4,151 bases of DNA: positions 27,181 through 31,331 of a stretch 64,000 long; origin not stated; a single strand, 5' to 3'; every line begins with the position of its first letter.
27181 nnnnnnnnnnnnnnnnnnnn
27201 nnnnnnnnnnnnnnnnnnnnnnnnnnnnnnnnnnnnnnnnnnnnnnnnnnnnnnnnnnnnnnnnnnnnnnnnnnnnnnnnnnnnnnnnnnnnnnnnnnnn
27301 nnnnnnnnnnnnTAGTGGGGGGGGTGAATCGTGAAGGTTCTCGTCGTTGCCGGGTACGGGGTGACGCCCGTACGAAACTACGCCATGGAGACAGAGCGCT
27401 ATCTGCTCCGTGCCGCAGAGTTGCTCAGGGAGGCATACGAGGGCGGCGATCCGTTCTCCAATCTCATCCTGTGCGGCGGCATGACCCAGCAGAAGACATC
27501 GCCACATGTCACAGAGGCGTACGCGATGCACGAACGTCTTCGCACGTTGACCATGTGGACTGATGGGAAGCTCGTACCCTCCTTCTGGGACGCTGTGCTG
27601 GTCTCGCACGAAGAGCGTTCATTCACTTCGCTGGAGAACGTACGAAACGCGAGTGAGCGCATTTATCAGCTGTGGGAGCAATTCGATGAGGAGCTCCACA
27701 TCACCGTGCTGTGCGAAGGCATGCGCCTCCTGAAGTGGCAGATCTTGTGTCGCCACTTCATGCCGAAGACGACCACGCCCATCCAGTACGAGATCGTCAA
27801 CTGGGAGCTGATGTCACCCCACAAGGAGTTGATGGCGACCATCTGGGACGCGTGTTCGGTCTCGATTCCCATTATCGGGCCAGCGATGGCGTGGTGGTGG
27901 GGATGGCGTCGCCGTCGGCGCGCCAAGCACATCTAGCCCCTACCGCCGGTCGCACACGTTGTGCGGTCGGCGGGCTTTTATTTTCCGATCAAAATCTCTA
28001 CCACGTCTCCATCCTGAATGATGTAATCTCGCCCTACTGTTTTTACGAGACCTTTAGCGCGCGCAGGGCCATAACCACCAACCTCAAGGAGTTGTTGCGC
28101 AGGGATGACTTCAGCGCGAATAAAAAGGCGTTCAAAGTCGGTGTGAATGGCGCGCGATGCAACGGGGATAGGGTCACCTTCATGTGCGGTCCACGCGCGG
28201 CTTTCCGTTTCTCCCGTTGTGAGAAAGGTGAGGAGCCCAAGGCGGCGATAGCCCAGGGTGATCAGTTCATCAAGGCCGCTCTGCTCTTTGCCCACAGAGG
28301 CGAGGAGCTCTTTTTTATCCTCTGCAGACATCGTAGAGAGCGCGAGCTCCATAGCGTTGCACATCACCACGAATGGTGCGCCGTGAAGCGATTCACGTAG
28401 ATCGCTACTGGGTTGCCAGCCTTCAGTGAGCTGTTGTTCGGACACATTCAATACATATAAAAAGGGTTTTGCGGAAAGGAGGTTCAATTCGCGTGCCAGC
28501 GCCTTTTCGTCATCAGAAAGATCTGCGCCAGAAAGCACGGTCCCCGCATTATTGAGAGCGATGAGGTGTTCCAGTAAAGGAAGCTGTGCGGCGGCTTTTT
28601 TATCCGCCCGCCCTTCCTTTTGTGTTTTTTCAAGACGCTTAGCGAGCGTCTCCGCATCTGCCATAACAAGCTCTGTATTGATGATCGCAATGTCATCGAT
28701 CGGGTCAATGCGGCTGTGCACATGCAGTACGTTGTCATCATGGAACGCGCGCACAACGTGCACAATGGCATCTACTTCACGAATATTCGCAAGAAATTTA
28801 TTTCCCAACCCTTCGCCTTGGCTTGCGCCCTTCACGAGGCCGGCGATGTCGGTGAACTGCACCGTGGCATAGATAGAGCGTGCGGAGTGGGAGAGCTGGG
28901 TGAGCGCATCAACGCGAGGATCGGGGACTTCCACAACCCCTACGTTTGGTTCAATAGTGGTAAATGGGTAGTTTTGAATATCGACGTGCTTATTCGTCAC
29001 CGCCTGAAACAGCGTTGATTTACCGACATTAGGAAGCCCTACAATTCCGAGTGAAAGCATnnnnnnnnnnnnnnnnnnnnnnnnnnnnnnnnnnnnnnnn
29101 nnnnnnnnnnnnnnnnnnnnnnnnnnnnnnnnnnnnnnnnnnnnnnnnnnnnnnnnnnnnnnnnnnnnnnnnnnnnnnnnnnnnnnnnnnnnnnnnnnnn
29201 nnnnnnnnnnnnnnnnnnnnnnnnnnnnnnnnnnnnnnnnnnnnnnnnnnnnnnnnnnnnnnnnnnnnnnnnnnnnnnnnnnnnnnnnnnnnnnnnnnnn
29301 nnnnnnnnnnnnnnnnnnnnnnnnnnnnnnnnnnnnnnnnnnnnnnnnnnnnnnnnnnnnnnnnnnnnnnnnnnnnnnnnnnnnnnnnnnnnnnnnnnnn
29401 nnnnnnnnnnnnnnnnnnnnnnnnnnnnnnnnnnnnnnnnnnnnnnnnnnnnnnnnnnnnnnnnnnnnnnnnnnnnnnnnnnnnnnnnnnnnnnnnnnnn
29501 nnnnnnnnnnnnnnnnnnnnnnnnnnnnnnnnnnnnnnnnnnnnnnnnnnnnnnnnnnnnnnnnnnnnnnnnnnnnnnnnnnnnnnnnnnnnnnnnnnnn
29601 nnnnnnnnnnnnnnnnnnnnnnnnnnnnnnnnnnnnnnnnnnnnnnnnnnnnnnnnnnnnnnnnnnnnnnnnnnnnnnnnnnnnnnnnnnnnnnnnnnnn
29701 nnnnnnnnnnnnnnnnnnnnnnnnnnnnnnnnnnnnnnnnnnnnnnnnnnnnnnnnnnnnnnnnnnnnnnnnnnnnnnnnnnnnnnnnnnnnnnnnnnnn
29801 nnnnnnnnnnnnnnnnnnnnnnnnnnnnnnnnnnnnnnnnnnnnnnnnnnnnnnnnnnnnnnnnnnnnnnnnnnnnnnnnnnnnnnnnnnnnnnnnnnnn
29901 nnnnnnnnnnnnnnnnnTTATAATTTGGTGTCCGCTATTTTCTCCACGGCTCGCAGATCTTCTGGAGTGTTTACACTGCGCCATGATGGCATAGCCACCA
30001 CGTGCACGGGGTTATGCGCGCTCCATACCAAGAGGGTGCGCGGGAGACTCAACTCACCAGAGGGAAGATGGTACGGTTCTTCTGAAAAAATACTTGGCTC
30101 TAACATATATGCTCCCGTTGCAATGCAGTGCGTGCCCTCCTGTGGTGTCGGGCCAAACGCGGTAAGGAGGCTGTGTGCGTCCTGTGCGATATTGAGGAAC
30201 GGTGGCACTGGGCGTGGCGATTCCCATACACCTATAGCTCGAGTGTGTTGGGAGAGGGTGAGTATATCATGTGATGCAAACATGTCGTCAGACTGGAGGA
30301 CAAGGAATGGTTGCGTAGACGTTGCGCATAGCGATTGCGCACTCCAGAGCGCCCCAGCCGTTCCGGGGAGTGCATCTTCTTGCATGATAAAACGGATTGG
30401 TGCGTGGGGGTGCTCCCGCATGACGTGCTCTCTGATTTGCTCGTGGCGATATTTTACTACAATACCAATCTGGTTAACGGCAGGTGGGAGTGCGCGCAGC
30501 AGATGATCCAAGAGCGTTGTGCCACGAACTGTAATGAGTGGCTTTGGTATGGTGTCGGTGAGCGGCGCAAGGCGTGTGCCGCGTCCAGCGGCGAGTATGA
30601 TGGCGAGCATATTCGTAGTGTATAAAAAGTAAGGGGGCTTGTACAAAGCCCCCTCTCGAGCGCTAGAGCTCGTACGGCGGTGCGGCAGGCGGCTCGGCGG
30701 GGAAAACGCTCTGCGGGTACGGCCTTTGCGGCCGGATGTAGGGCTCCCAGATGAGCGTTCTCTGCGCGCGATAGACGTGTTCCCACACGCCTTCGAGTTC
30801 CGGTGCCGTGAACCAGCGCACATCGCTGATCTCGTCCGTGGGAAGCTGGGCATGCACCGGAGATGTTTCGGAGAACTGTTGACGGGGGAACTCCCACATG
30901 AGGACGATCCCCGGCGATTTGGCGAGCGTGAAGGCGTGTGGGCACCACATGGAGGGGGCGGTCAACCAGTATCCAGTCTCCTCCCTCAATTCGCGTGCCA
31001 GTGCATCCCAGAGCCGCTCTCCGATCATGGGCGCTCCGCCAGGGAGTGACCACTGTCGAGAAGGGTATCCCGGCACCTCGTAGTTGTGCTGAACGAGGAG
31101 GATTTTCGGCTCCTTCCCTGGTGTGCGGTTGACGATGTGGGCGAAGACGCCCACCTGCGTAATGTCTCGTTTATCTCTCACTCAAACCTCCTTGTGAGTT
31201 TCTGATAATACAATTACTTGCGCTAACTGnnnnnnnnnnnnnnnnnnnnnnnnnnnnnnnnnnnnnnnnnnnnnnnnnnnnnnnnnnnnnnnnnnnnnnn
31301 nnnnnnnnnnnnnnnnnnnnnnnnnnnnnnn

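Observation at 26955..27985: Two-gene cassette: 2-TM membrane protein plus DUF218/YdcF-like protein with a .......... tail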

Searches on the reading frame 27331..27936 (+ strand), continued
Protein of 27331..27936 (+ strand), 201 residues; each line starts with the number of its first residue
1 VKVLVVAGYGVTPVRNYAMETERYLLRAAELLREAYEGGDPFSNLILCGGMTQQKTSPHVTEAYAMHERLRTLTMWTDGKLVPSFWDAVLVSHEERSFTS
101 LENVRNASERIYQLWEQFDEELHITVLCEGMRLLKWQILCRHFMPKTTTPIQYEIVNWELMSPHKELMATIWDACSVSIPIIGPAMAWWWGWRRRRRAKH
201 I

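Call 50: fold_search(model_id=the predicted structure, library=pdb)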
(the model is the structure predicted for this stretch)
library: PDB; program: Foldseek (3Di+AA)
matches with E <= 10: 1063; with E <= 0.001: 0
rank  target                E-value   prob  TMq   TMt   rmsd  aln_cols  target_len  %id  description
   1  5hmm_A                6.4e-03  0.87  0.32  0.26   8.4       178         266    8  Crystal Structure of T5 D15 Protein Co-crystallized with Metal Ions (released 2016-06-01)
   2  1h93                  2.3e-02  0.89  0.40  0.21   6.6       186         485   10  ACTIVE MUTANT (S215->C) OF GLUCOSE 6-PHOSPHATE DEHYDROGENASE FROM LEUCONOSTOC MESENTEROIDES (released 2001-05-03)
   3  7zht_D                3.3e-02  0.89  0.43  0.22   6.6       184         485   11  Leishmania donovani Glucose 6-Phosphate Dehydrogenase apo form (released 2022-12-14)
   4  5hml_A                3.6e-02  0.60  0.33  0.26   8.3       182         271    8  Crystal Structure of T5 D15 Protein Co-crystallized with Metal Ions (released 2016-06-01)
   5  2dpg                  4.0e-02  0.80  0.41  0.21   6.4       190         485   11  COMPLEX OF INACTIVE MUTANT (H240->N) OF GLUCOSE 6-PHOSPHATE DEHYDROGENASE FROM LEUCONOSTOC MESENTEROIDES WITH NADP+ (released 1998-07-15)
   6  6e07_F                4.3e-02  0.92  0.45  0.23   6.0       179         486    9  Crystal structure of Canton G6PD in complex with structural NADP (released 2018-07-25)
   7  1exn_A                4.3e-02  0.63  0.34  0.27   8.2       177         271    7  T5 5'-EXONUCLEASE (released 1997-07-07)
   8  2h2a_A                4.6e-02  0.77  0.34  0.36   7.0       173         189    9  Crystal structure of Nicotinic acid mononucleotide adenylyltransferase from Staphylococcus aureus: product bound form  (released 2006-08-08)
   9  5hnk_A                4.6e-02  0.47  0.31  0.25   8.4       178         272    9  Crystal structure of T5Fen in complex intact substrate and metal ions. (released 2016-06-01)
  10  6vaq                  4.8e-02  0.87  0.43  0.24   6.2       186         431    9  Crystal structure of glucose-6-phosphate dehydrogenase V394L mutant in complex with catalytic NADP+ (released 2021-01-27)
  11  1wjg                  4.8e-02  0.60  0.33  0.44   6.4       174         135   15  Crystal structure of a probable ATP binding protein from thermus themophilus HB8 (released 2004-11-29)
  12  2h29_A                4.8e-02  0.57  0.34  0.36  15.0       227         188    8  Crystal structure of Nicotinic acid mononucleotide Adenylyltransferase from Staphylococcus aureus: product bound form  (released 2006-08-08)
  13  7zve_E                5.1e-02  0.92  0.47  0.23   5.8       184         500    9  K403 acetylated glucose-6-phosphate dehydrogenase (G6PD) (released 2023-08-23)
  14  7uc2_A                5.1e-02  0.90  0.45  0.23   6.0       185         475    8  Structure of G6PD-D200N tetramer bound to NADP+ with no symmetry applied (released 2022-09-14)
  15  5xk9_H                5.1e-02  0.54  0.35  0.34  10.9       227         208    9  Crystal structure of Isosesquilavandulyl Diphosphate Synthase from Streptomyces sp. strain CNH-189 in complex with GSP (released 2018-01-10)
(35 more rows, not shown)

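Call 73: find_encoding_contigs(protein=P0009, flank=4000, max_places=2)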
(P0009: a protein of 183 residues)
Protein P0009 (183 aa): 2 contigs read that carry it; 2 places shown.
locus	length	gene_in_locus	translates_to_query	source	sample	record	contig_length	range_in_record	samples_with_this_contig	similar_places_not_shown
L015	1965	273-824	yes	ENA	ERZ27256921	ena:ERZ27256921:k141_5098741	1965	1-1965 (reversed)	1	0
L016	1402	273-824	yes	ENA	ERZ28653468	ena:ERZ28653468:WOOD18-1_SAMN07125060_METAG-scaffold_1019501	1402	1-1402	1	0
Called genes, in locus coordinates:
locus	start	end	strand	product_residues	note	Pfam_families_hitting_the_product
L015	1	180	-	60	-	?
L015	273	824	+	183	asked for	PF02698:DUF218 (weak)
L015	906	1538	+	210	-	-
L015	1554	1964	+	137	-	?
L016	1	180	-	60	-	?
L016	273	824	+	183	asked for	PF02698:DUF218 (weak)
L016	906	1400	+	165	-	?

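Call 74: find_encoding_contigs(protein=P0043, flank=4000, max_places=2)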
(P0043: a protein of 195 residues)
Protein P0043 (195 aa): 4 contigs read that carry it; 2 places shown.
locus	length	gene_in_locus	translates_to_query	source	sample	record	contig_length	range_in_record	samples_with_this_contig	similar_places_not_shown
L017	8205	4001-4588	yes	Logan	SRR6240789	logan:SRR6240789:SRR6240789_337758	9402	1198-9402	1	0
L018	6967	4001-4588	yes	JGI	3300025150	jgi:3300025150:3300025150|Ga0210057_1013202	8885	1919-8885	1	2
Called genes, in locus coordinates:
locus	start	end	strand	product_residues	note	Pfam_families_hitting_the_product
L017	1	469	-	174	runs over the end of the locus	-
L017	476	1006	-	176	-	PF04214:DUF411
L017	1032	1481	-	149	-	-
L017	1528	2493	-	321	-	PF01018:GTP1_OBG, PF01926:MMR_HSR1, PF02421:FeoB_N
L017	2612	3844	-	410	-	PF00070:Pyr_redox (faint), PF00890:FAD_binding_2, PF01134:GIDA (faint), PF01266:DAO (weak), PF03486:HI0933_like, PF12831:FAD_oxidored, PF13450:NAD_binding_8 (weak), PF22780:HI0933_like_1st, +3 more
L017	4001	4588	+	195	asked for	PF02698:DUF218 (weak)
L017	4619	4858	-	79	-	PF01541:GIY-YIG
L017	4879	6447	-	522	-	PF08323:Glyco_transf_5, PF20706:GT4-conflict (faint), PF13579:Glyco_trans_4_4 (faint), PF00534:Glycos_transf_1, PF13692:Glyco_trans_1_4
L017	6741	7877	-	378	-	PF04851:ResIII (faint), PF05496:RuvB_N (faint), PF13177:DNA_pol3_delta2, PF00004:AAA, PF13173:AAA_14 (weak), PF13401:AAA_22, PF22608:DNAX_ATPase_lid, PF12169:DNA_pol3_gamma3, +1 more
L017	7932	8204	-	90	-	?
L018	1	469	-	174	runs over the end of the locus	-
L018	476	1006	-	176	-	PF04214:DUF411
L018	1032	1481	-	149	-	-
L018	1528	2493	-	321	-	PF01018:GTP1_OBG, PF01926:MMR_HSR1, PF02421:FeoB_N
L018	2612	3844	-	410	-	PF00070:Pyr_redox (faint), PF00890:FAD_binding_2, PF01134:GIDA (faint), PF01266:DAO (weak), PF03486:HI0933_like, PF12831:FAD_oxidored, PF13450:NAD_binding_8 (weak), PF22780:HI0933_like_1st, +3 more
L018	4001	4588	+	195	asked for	PF02698:DUF218 (weak)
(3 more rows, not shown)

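Call 75: find_encoding_contigs(protein=P0030, flank=4000, max_places=2)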
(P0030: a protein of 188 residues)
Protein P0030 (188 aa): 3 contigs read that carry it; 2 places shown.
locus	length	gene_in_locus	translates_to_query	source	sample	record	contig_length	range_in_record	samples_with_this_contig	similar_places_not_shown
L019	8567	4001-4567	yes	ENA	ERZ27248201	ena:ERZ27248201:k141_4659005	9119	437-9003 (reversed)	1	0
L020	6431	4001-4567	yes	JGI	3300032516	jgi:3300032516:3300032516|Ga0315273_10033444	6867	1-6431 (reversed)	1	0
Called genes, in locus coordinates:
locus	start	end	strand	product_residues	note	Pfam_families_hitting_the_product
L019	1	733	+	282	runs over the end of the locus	?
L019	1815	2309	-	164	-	PF00436:SSB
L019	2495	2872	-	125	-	PF01250:Ribosomal_S6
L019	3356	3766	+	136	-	-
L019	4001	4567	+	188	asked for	-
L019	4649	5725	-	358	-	PF01926:MMR_HSR1, PF02421:FeoB_N, PF06071:YchF-GTPase_C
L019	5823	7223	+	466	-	PF02878:PGM_PMM_I, PF02879:PGM_PMM_II, PF02880:PGM_PMM_III, PF00408:PGM_PMM_IV (weak)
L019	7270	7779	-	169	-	-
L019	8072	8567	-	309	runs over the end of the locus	?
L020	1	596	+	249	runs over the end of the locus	PF00154:RecA_N, PF21096:RecA_C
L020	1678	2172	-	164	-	PF00436:SSB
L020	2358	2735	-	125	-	PF01250:Ribosomal_S6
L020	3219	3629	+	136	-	-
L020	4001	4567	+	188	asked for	-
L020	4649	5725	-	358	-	PF01926:MMR_HSR1, PF02421:FeoB_N, PF06071:YchF-GTPase_C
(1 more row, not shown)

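Call 87: search_protein_families(library=phrogs, proteins=[window:27331-27936:+, L005:6719-7294:+, L015:906-1538:+], max_evalue=0.1)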
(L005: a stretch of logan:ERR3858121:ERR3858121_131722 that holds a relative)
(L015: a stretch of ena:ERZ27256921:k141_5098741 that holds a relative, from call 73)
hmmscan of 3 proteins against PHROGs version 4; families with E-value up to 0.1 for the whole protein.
window:27331-27936:+ (201 aa): 0 families

L005:6719-7294:+ (191 aa): 3 families
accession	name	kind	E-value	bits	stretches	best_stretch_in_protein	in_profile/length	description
phrog_28744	-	unknown function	0.088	13.8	1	42-60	7-25/45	-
phrog_16790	-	unknown function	0.091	13.9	0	28-60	13-44/48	-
phrog_27042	-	unknown function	0.097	13.6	0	52-77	5-30/68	-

L015:906-1538:+ (210 aa): 0 families

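Call 88: search_protein_families(library=pfam, proteins=[L005:6719-7294:+, L015:906-1538:+, L015:1554-1964:+, L001:6785-7357:+], max_evalue=0.1)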
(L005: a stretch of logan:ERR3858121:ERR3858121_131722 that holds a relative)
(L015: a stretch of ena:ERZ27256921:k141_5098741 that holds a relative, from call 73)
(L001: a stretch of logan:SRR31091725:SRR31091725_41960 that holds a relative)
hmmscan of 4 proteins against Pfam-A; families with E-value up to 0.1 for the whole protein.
L005:6719-7294:+ (191 aa): 0 families

L015:906-1538:+ (210 aa): 1 family
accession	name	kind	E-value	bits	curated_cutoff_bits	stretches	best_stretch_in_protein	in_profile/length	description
PF04583.17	Baculo_p74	-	0.014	15.4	23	1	8-76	54-124/215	Baculoviridae p74 conserved region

L015:1554-1964:+ (137 aa): 2 families
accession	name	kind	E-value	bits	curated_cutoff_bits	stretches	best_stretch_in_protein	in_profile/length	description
PF19747.4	DUF6234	-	0.033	15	27.5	1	18-62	57-101/129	Family of unknown function (DUF6234)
PF19744.4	DUF6232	-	0.071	14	27.4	1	23-74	43-95/117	Family of unknown function (DUF6232)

L001:6785-7357:+ (190 aa): 2 families
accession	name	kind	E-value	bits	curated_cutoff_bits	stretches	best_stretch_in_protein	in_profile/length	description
PF23417.1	STING_TM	-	0.035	14.9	28.1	1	10-72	30-90/109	STING transmembrane domain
PF01699.29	Na_Ca_ex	-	0.042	14.2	24.9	1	24-72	97-149/151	Sodium/calcium exchanger protein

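Call 100: find_related_loci(query=A11, collection=genome_contigs, flank=3000)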
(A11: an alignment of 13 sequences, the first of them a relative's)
Query A11 (184 aa) in genome_contigs; peptide patterns used: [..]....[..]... (x = any residue, [..] = any of these).
8 stretches matched a pattern; 5 encode a relative of the query (tblastn E <= 1e-3); 5 distinct loci.
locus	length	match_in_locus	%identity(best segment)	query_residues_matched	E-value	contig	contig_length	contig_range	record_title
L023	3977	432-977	47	6-184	2e-48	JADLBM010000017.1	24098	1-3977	MAG: Candidatus Yanofskybacteria bacterium isolate SJ168 c_000000897533, whole genome shotgun sequence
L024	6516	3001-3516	51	5-169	4e-47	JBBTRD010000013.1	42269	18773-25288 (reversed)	MAG: Patescibacteria group bacterium isolate H41-bin020_1 H41_bin020_1_000000000013, whole genome shotgun sequence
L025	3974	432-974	47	6-183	3e-47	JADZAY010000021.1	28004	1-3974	MAG: Candidatus Yanofskybacteria bacterium isolate SJ643 c_000001220256, whole genome shotgun sequence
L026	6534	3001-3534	42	7-181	4e-39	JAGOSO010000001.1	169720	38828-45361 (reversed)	MAG: Candidatus Paceibacterota bacterium isolate Gw_Eff_bin_33 Gw_Eff_71_length_169720_cov_7.416839, whole genome shotgu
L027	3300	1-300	32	92-183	2e-6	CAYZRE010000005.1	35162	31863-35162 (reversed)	MAG TPA_asm: uncultured Candidatus Saccharibacteria bacterium isolate SRP136066_co1_227 genome assembly, contig: NODE_93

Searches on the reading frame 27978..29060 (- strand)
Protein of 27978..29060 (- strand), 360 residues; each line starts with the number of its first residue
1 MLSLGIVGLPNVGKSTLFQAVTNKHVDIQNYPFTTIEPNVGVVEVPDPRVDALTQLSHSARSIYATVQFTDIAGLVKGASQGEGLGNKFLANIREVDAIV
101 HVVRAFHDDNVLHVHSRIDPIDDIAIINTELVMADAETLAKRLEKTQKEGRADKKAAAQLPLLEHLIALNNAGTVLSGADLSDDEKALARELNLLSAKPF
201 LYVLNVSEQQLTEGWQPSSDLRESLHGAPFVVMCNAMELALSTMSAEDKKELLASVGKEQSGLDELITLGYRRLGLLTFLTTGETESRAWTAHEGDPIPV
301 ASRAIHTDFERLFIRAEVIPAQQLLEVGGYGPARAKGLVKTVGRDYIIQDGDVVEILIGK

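Call 4: search_protein_families(library=pfam, proteins=[window:27978-29060:-], max_evalue=1)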
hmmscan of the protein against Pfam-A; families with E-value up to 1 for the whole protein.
window:27978-29060:- (360 aa): 8 families
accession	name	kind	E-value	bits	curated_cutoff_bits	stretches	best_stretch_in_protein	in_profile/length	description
PF06071.19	YchF-GTPase_C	-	4e-25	88.2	27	1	276-356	1-81/84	Protein of unknown function (DUF933)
PF01926.29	MMR_HSR1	-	2.2e-22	79.7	21.9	1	4-112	2-86/113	50S ribosome-binding GTPase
PF02421.24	FeoB_N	-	1.5e-09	38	27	1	5-49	4-48/156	Ferrous iron transport protein B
PF02824.27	TGS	-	0.0058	17.1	22.2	1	303-357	24-59/60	TGS domain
PF03308.22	MeaB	-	0.047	13.1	23.1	1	3-24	35-56/273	Methylmalonyl Co-A mutase-associated GTPase MeaB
PF13238.12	AAA_18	-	0.054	14.4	29.4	0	5-25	2-22/128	AAA domain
PF02181.28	FH2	-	0.11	12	34.8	1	97-155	247-304/372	Formin Homology 2 Domain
PF00931.28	NB-ARC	-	0.21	11.3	23.5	1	4-30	21-47/248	NB-ARC domain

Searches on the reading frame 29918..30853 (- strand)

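Call 104: search_protein_families(library=pfam, proteins=[window:29918-30853:-], max_evalue=0.01)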
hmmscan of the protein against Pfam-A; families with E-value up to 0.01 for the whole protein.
window:29918-30853:- (311 aa): 3 families
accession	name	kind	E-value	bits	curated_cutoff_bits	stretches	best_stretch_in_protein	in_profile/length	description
PF00483.29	NTP_transferase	-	1.8e-18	67.4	21.2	1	84-257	2-186/245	Nucleotidyl transferase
PF12804.13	NTP_transf_3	-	3.4e-13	50.5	27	1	84-198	1-104/160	MobA-like NTP transferase domain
PF01128.25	IspD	-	8.8e-05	22.8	27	1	82-139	1-57/221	2-C-methyl-D-erythritol 4-phosphate cytidylyltransferase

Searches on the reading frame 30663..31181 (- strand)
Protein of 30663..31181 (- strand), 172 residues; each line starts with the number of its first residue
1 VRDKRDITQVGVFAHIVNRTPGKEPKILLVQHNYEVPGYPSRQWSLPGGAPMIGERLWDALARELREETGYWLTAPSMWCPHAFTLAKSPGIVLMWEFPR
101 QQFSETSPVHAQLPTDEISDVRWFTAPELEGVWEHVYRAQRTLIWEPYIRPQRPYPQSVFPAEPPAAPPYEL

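Call 104: search_protein_families(library=pfam, proteins=[window:30663-31181:-], max_evalue=0.01)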
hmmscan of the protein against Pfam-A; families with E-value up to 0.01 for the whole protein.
window:30663-31181:- (172 aa): 1 family
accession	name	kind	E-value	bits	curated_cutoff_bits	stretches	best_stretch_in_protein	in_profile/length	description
PF00293.34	NUDIX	-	4.1e-14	53.2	21.1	1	16-131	9-119/134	NUDIX domain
